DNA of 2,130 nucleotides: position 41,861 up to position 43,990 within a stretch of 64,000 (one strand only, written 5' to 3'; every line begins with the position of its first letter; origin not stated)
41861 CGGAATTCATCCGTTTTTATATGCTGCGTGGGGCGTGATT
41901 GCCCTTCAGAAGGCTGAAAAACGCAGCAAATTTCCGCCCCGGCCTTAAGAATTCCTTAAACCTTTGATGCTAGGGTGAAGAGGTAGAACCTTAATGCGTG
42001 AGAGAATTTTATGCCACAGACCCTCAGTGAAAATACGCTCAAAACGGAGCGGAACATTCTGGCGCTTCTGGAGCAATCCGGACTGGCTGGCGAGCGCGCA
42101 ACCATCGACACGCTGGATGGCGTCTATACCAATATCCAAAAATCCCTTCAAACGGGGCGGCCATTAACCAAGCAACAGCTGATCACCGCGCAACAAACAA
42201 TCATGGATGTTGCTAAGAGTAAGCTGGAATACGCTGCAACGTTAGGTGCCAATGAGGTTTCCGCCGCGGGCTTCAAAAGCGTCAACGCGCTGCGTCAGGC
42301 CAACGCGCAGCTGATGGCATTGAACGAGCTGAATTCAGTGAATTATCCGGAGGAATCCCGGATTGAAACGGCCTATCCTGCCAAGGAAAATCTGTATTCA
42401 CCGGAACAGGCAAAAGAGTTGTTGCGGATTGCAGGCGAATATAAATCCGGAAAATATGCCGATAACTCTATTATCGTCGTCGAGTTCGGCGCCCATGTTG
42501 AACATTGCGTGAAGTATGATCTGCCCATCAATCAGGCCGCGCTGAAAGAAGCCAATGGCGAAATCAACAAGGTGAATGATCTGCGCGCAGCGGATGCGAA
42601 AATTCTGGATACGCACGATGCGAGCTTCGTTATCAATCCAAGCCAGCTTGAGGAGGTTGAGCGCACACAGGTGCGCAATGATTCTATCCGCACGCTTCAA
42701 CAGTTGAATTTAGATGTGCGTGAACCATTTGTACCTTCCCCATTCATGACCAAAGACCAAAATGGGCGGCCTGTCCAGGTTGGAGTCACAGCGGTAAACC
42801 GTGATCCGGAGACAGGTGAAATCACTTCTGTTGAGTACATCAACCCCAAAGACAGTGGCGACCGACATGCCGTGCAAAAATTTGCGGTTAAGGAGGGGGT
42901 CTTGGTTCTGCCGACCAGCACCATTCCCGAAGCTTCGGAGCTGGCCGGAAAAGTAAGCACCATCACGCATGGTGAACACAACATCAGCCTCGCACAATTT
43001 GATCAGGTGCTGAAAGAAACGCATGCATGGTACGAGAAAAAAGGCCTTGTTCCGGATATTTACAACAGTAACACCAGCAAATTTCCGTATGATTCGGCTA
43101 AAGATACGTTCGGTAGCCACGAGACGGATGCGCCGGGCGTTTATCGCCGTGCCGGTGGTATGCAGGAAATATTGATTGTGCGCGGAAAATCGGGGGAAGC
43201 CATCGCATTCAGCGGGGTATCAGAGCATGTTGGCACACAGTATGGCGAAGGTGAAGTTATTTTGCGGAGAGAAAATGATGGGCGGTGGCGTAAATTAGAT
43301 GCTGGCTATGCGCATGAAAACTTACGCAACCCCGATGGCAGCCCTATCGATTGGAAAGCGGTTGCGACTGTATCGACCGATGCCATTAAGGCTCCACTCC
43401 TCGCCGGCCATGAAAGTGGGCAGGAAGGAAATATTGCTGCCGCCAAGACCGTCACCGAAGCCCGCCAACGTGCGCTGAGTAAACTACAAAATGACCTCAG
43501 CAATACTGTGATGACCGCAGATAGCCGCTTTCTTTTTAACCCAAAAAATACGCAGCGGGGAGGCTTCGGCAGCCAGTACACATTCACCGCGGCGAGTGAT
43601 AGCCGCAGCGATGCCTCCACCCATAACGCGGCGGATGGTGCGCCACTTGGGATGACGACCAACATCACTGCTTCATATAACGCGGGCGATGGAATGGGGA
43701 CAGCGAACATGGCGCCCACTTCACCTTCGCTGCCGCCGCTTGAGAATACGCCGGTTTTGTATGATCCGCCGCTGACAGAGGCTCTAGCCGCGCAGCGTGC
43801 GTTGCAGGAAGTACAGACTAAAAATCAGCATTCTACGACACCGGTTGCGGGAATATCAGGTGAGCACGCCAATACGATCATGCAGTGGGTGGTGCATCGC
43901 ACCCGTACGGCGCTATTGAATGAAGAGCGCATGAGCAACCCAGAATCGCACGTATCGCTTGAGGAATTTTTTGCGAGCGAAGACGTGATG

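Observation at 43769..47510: The module shared by A and B has Cys-His-Asp with identical spacing and an HxF...DPT signature: a transglutaminase-like/papain-fold enzyme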

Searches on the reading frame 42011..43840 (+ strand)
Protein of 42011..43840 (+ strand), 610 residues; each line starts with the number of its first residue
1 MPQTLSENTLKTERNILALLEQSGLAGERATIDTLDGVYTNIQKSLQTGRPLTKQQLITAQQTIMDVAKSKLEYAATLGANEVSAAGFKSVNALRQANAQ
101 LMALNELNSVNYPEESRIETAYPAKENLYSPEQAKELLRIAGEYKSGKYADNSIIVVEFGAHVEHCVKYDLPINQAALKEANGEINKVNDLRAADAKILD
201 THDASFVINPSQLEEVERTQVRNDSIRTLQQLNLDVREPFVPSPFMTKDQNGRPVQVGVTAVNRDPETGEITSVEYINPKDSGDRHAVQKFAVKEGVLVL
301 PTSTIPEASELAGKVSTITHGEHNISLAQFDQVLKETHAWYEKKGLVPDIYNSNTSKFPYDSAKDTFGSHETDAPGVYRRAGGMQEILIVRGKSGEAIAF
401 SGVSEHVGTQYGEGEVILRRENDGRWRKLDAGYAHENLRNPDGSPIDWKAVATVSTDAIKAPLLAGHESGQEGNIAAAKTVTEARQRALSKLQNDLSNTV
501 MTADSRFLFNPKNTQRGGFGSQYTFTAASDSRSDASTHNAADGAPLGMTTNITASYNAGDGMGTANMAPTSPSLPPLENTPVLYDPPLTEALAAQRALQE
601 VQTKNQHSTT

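Call 55: search_solved_structures(query=window:42011-43840:+, max_evalue=1)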
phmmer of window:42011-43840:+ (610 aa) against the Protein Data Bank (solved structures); distinct sequences matched with E-value up to 1: 0.
